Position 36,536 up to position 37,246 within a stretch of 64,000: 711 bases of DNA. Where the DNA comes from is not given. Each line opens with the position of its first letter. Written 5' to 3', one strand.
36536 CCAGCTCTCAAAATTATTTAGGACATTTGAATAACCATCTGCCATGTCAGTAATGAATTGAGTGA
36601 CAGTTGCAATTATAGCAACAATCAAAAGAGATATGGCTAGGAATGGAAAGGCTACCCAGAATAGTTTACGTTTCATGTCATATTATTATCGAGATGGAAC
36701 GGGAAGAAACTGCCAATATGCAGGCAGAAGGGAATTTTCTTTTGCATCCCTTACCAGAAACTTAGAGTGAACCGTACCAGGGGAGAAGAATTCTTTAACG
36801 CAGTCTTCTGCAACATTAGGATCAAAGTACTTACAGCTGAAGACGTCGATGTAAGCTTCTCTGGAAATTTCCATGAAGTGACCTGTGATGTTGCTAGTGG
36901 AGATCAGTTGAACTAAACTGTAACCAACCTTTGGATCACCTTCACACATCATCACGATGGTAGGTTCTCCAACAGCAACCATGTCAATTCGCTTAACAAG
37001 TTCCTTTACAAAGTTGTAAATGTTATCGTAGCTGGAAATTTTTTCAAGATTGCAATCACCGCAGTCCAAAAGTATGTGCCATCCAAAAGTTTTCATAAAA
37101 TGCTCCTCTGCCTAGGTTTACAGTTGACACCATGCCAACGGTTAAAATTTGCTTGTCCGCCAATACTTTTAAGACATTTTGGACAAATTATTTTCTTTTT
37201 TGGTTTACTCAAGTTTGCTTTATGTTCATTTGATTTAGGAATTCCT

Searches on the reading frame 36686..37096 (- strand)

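Call 82: search_protein_families(library=pfam, alignment_id=A4, max_evalue=0.0001)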
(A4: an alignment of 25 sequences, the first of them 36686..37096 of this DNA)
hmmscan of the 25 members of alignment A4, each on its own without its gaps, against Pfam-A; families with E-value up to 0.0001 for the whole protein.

A. member 1, window:36686-37096:- (136 aa): 1 family
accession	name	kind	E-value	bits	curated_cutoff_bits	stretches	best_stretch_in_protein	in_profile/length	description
PF02675.21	AdoMet_dc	-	1.5e-17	64.3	25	1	7-116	1-106/107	S-adenosylmethionine decarboxylase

B. families by the number of members that match (of 25 scanned): 18 families
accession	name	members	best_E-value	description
PF07087.16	DUF1353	1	8e-19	Protein of unknown function (DUF1353)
PF02675.21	AdoMet_dc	1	1.5e-17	S-adenosylmethionine decarboxylase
PF00383.29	dCMP_cyt_deam_1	1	9.7e-15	Cytidine and deoxycytidylate deaminase zinc-binding region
PF14284.11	PcfJ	1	2.2e-14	PcfJ-like protein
PF00004.35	AAA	1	8.5e-13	ATPase family associated with various cellular activities (AAA)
PF07733.18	DNA_pol3_alpha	1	1.1e-10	Bacterial DNA polymerase III alpha NTPase domain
PF13177.12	DNA_pol3_delta2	1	5.2e-10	DNA polymerase III, delta subunit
PF01464.25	SLT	1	3.4e-09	Transglycosylase SLT domain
PF05014.21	Nuc_deoxyrib_tr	1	1.4e-07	Nucleoside 2-deoxyribosyltransferase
PF14437.12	MafB19-deam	1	5e-07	MafB19-like deaminase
PF25361.1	AAA_lid_RFC1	1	5.9e-06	RFC1-like, AAA+ ATPase lid domain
PF14532.12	Sigma54_activ_2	1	8.4e-06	Sigma-54 interaction domain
PF21328.3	Gp44_lid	1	9.7e-06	Sliding-clamp-loader large subunit, AAA+ ATPase lid domain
PF01928.26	CYTH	1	1.8e-05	CYTH domain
PF05496.18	RuvB_N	1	5.4e-05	Holliday junction DNA helicase RuvB P-loop domain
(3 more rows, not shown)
